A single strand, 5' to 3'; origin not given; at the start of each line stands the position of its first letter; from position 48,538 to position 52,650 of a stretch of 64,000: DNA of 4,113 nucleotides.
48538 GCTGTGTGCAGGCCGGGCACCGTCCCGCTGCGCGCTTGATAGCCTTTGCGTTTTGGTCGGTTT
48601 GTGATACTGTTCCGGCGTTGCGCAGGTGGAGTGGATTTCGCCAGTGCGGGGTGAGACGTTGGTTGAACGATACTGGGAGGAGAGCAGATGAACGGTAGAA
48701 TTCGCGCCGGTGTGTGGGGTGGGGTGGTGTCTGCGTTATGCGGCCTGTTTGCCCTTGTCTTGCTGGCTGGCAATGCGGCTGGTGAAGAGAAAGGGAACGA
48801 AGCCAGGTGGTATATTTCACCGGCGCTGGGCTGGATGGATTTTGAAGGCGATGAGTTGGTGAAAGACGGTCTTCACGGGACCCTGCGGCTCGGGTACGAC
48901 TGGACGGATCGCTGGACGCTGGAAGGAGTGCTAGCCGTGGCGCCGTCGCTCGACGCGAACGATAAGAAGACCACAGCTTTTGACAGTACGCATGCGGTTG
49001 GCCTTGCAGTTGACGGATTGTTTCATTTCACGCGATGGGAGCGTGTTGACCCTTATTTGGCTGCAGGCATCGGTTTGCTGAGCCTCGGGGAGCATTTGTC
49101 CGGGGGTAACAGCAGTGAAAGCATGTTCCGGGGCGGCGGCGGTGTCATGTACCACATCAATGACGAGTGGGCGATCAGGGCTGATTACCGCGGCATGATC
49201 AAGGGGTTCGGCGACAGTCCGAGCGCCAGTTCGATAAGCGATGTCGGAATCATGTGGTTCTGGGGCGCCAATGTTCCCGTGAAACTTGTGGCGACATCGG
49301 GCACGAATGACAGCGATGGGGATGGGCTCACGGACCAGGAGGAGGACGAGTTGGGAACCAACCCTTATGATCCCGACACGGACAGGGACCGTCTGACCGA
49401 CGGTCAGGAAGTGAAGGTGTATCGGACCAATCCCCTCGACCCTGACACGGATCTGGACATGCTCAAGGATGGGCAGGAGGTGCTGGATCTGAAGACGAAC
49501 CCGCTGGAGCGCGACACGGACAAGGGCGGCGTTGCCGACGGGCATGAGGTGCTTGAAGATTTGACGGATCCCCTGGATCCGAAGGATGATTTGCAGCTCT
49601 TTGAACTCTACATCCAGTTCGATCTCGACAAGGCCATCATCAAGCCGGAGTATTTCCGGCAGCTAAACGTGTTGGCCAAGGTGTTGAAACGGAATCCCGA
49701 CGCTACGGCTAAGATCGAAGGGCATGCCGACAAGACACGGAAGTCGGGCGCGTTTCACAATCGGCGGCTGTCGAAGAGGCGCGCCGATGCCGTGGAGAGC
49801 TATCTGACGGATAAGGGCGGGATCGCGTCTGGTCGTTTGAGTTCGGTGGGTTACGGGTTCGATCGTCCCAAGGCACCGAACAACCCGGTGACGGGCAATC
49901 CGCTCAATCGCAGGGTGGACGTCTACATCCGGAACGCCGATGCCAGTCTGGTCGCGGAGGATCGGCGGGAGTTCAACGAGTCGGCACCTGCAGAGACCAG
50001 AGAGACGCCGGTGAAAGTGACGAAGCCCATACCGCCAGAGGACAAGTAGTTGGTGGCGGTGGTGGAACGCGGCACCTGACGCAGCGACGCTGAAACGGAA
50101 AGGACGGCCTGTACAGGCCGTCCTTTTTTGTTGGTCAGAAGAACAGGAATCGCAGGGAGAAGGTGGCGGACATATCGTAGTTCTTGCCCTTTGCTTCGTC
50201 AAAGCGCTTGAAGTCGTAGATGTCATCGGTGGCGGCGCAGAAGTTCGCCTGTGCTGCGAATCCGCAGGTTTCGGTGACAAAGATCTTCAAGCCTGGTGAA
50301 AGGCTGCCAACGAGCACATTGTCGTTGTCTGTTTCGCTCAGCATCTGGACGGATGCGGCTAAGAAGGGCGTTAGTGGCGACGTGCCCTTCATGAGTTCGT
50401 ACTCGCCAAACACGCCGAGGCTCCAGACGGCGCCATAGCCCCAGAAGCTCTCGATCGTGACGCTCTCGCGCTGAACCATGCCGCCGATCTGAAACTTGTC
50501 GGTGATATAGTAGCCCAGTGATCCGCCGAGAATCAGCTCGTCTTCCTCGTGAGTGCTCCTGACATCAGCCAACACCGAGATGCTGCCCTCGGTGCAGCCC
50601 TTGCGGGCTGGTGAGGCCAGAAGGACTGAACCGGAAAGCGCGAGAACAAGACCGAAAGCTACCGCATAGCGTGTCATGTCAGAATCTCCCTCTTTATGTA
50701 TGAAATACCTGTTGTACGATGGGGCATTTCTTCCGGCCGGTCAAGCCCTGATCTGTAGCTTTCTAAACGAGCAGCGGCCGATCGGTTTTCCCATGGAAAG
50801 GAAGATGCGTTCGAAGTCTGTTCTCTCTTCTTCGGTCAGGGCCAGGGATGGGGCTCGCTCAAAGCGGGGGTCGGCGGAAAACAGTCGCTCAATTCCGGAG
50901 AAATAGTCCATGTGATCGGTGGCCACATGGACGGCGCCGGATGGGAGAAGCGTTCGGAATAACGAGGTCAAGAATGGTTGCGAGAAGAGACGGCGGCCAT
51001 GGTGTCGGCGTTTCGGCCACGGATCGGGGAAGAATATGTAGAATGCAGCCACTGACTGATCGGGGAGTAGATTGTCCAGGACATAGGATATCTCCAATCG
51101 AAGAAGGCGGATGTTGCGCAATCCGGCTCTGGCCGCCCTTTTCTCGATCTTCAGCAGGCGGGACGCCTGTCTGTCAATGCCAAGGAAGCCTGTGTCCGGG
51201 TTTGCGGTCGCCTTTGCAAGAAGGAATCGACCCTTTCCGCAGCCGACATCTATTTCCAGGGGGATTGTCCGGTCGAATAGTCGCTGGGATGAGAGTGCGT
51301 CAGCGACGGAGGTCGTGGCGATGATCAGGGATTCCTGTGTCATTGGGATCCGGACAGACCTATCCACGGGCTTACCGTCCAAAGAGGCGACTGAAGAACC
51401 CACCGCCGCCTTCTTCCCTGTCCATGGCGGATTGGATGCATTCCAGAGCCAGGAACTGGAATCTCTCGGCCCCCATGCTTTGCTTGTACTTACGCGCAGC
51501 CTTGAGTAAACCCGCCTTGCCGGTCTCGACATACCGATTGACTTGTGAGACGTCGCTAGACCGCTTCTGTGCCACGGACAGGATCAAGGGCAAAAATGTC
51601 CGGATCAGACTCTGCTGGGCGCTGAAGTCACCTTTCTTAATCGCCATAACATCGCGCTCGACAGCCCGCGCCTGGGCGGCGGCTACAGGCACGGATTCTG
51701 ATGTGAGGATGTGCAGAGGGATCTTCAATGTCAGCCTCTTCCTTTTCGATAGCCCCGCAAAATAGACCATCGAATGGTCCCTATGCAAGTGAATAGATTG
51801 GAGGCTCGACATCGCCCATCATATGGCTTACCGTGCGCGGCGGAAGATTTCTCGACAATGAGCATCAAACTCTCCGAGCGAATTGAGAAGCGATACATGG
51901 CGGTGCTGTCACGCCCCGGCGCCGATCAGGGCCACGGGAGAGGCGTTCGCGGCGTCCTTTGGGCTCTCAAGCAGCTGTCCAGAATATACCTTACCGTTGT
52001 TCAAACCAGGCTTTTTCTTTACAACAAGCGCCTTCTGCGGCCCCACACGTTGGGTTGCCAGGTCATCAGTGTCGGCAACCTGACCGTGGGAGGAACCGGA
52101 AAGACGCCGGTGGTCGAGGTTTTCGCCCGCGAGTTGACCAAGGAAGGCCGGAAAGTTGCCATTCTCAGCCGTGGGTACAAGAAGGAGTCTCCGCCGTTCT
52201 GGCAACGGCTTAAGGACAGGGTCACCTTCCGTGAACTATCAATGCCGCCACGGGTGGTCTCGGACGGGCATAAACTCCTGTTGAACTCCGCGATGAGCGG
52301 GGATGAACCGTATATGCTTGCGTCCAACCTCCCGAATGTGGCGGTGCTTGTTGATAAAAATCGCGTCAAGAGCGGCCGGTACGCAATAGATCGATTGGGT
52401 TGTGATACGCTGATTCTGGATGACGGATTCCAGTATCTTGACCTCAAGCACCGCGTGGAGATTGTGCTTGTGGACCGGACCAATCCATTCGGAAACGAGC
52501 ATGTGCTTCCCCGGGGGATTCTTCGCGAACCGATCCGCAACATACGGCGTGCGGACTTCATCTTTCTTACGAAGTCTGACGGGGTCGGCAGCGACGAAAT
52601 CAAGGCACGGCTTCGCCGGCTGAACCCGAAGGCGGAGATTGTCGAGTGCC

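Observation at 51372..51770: Stand-alone sigma-70 region-2-like protein with a MinD-like membrane-targeting tail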

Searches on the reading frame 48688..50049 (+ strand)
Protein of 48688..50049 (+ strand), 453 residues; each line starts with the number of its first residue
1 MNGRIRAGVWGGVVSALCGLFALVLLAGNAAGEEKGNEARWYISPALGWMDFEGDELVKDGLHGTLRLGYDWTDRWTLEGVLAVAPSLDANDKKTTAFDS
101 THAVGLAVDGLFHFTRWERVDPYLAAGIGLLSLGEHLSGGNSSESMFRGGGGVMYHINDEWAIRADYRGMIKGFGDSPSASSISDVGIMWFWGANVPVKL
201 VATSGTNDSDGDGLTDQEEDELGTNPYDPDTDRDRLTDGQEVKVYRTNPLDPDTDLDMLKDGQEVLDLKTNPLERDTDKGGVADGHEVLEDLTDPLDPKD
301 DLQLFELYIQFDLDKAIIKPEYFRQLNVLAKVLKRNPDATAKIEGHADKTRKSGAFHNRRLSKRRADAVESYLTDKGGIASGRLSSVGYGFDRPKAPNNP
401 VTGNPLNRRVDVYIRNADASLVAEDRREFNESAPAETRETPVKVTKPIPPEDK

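Call 3: search_protein_families(library=pfam, proteins=[window:48688-50049:+], max_evalue=1)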
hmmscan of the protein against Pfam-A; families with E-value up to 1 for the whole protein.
window:48688-50049:+ (453 aa): 6 families
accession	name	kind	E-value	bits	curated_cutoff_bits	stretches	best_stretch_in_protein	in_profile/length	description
PF13505.12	OMP_b-brl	-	4.8e-17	63.1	28.7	1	22-172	3-155/175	Outer membrane protein beta-barrel domain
PF00691.25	OmpA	-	5.9e-17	62.2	27.2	1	311-408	2-98/98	OmpA family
PF18884.5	TSP3_bac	-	1.1e-08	35.1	25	2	208-229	1-22/22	Bacterial TSP3 repeat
PF09411.16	PagL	-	0.0035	17.9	23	1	67-168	10-110/136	Lipid A 3-O-deacylase (PagL)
PF05359.17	DUF748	-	0.0095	14.4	50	1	308-363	880-935/1037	Domain of Unknown Function (DUF748)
PF01389.23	OmpA_membrane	-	0.015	15.5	21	1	67-171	52-150/180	OmpA-like transmembrane domain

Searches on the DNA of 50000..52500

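Call 62: search_rna_families(source=window, start=50000, end=52500, threshold=evalue, max_evalue=1)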
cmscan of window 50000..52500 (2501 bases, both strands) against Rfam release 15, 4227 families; matches with E-value up to 1: 3.
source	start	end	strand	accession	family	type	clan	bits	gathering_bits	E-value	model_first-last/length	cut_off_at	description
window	50098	50127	+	RF04006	mir-9338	Gene; miRNA;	-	19.6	98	0.62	1-67/67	no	mir-9338 microRNA precursor family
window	50086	50135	+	RF02056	STnc390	Gene; sRNA;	-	19.3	50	0.71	1-60/60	no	Salmonella sRNA STnc390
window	50012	50041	+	RF01145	sR14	Gene; snRNA; snoRNA; CD-box;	-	15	38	0.69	24-54/54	no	Small nucleolar RNA sR14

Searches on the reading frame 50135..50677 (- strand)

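Call 3: search_protein_families(library=pfam, proteins=[window:50135-50677:-], max_evalue=1)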
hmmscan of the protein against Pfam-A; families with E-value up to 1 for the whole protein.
window:50135-50677:- (180 aa): 1 family
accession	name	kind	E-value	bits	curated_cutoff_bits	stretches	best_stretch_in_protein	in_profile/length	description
PF24001.1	DUF7317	-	0.066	13.4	27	1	1-30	1-30/57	Family of unknown function (DUF7317)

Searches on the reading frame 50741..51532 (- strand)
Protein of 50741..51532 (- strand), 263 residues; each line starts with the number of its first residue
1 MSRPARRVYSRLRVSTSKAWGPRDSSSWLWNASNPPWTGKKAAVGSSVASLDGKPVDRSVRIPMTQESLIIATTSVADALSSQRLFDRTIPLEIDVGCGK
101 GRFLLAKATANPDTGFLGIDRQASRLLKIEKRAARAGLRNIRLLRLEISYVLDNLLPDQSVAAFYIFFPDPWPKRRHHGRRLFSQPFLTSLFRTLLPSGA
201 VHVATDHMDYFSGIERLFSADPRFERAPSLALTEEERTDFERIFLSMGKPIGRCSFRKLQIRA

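Call 3: search_protein_families(library=pfam, proteins=[window:50741-51532:-], max_evalue=1)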
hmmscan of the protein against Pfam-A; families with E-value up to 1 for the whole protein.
window:50741-51532:- (263 aa): 6 families
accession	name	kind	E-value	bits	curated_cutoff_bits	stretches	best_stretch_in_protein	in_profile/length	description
PF02390.23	Methyltransf_4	-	1.5e-40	138.9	24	1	91-250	3-169/173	Putative methyltransferase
PF13847.12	Methyltransf_31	-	1.8e-07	31.4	27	1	94-160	8-74/145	Methyltransferase domain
PF24675.1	NpmA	-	4.2e-07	29.9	60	1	92-149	26-87/214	16S rRNA (adenine(1408)-N(1))-methyltransferase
PF13649.12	Methyltransf_25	-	5.3e-05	24.3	27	1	95-166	3-70/97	Methyltransferase domain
PF08242.18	Methyltransf_12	-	8.6e-05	23.6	30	1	94-147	1-54/98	Methyltransferase domain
PF05175.20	MTS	-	0.22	11.6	23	1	94-218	36-154/170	Methyltransferase small domain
